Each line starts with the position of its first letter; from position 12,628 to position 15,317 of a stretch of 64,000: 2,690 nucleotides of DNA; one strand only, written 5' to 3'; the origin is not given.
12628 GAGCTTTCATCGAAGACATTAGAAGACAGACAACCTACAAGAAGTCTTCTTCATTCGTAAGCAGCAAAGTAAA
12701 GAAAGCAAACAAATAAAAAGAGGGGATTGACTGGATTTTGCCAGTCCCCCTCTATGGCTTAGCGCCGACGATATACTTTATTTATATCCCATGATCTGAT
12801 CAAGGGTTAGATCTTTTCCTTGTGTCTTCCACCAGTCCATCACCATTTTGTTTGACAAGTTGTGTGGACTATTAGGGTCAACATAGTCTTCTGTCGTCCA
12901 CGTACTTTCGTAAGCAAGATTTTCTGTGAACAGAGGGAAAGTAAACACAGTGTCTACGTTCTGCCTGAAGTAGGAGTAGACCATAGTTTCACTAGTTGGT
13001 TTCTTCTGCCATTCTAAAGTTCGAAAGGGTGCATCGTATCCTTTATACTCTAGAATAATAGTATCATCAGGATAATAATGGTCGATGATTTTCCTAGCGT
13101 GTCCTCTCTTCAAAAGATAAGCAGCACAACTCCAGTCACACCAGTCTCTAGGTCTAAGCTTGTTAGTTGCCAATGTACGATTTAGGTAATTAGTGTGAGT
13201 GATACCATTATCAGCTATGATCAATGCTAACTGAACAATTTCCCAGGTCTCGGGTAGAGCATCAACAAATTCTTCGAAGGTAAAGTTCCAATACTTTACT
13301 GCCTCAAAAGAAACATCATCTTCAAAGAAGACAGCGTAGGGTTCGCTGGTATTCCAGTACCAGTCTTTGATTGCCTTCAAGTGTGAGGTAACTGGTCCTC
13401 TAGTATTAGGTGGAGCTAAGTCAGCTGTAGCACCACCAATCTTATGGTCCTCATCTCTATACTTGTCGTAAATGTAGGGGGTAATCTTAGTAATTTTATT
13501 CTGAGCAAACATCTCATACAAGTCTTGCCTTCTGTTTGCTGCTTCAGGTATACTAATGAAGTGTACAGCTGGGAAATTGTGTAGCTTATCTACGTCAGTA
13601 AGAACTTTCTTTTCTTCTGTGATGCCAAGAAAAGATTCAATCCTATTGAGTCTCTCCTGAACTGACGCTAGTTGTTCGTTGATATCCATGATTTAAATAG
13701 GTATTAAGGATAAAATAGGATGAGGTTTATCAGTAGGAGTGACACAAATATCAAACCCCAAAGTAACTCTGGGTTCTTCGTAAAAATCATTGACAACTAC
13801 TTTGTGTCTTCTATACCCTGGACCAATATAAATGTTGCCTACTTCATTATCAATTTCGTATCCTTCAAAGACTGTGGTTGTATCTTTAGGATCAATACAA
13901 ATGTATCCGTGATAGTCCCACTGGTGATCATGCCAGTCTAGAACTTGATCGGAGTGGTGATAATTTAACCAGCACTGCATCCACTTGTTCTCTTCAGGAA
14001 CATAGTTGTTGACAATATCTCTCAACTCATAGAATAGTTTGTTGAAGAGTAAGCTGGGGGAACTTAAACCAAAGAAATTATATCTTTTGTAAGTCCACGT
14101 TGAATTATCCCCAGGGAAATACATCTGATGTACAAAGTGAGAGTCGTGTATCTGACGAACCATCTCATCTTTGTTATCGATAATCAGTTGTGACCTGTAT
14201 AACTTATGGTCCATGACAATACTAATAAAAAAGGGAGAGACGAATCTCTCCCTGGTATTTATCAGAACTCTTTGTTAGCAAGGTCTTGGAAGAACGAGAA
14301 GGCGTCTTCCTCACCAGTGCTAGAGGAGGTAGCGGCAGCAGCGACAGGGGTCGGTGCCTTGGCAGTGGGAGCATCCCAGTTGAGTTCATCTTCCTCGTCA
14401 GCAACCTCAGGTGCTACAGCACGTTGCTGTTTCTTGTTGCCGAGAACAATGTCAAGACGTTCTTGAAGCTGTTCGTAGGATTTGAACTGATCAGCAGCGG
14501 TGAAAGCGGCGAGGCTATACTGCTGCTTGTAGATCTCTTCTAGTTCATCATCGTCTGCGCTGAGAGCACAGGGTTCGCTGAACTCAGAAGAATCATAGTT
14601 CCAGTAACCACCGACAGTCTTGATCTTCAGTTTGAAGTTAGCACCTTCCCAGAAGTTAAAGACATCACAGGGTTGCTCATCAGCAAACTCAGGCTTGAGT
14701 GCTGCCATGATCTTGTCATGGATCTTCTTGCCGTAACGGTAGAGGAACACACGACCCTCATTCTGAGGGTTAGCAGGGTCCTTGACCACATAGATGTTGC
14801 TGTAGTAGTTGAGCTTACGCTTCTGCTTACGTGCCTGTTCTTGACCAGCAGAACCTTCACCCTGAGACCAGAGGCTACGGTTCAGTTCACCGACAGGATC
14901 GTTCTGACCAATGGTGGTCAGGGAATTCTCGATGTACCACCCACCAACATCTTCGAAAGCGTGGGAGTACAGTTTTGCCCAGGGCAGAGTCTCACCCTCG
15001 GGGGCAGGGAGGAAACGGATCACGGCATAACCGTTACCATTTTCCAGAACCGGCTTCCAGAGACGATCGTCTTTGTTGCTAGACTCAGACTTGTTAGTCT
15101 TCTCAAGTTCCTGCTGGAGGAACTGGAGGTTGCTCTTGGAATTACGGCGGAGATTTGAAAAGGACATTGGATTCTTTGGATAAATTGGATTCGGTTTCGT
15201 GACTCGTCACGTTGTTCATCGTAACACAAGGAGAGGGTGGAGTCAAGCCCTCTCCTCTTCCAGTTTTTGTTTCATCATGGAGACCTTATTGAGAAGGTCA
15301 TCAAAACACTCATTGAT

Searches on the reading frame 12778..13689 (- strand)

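Call 9: search_protein_families(library=phrogs, proteins=[window:12778-13689:-], max_evalue=0.01)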
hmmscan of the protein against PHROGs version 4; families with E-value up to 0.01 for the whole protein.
window:12778-13689:- (303 aa): 1 family
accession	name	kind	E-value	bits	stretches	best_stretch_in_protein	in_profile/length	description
phrog_2835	-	moron, auxiliary metabolic gene and host takeover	5.4e-30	105.6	1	35-302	12-253/280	glucosyltransferase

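Call 10: search_protein_families(library=pfam, proteins=[window:12778-13689:-], max_evalue=0.01)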
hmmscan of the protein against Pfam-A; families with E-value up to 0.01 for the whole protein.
window:12778-13689:- (303 aa): 0 families

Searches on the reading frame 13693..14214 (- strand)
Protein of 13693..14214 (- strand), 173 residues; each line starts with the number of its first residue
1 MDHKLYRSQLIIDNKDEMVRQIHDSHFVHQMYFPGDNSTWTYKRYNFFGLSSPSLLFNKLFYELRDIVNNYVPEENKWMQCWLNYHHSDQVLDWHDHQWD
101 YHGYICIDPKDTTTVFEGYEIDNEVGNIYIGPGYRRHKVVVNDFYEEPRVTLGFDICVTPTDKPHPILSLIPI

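Call 9: search_protein_families(library=phrogs, proteins=[window:13693-14214:-], max_evalue=0.01)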
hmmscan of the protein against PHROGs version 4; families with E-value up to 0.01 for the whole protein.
window:13693-14214:- (173 aa): 2 families
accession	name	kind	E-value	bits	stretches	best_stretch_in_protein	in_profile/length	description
phrog_2696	-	unknown function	1.3e-46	160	1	13-173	36-204/204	-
phrog_81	-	moron, auxiliary metabolic gene and host takeover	1.3e-06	29.2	1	5-165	61-246/283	2OG-Fe(II) oxygenase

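Call 10: search_protein_families(library=pfam, proteins=[window:13693-14214:-], max_evalue=0.01)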
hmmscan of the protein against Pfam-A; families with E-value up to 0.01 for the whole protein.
window:13693-14214:- (173 aa): 0 families

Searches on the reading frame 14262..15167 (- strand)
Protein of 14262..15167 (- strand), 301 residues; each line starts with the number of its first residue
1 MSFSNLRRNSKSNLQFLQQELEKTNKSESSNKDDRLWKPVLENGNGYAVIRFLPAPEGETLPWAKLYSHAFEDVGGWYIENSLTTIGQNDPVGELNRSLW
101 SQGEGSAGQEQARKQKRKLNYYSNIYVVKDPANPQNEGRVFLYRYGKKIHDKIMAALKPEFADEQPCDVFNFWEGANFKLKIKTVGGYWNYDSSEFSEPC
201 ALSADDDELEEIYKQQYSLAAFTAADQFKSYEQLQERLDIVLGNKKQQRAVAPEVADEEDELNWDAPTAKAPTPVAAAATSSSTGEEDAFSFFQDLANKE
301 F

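Call 9: search_protein_families(library=phrogs, proteins=[window:14262-15167:-], max_evalue=0.01)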
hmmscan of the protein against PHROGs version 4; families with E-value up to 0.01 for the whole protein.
window:14262-15167:- (301 aa): 2 families
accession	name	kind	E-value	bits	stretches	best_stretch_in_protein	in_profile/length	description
phrog_224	-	DNA, RNA and nucleotide metabolism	4.6e-118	395.7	1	1-298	1-317/318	single strand DNA binding protein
phrog_1764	-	unknown function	4e-51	175.3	1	10-287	6-291/391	unknown function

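Call 10: search_protein_families(library=pfam, proteins=[window:14262-15167:-], max_evalue=0.01)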
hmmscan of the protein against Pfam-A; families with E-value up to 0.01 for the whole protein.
window:14262-15167:- (301 aa): 1 family
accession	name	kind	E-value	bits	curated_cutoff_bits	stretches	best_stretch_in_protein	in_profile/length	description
PF08804.16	gp32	-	1.4e-42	146.5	26.8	1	44-241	1-207/208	gp32 DNA binding protein like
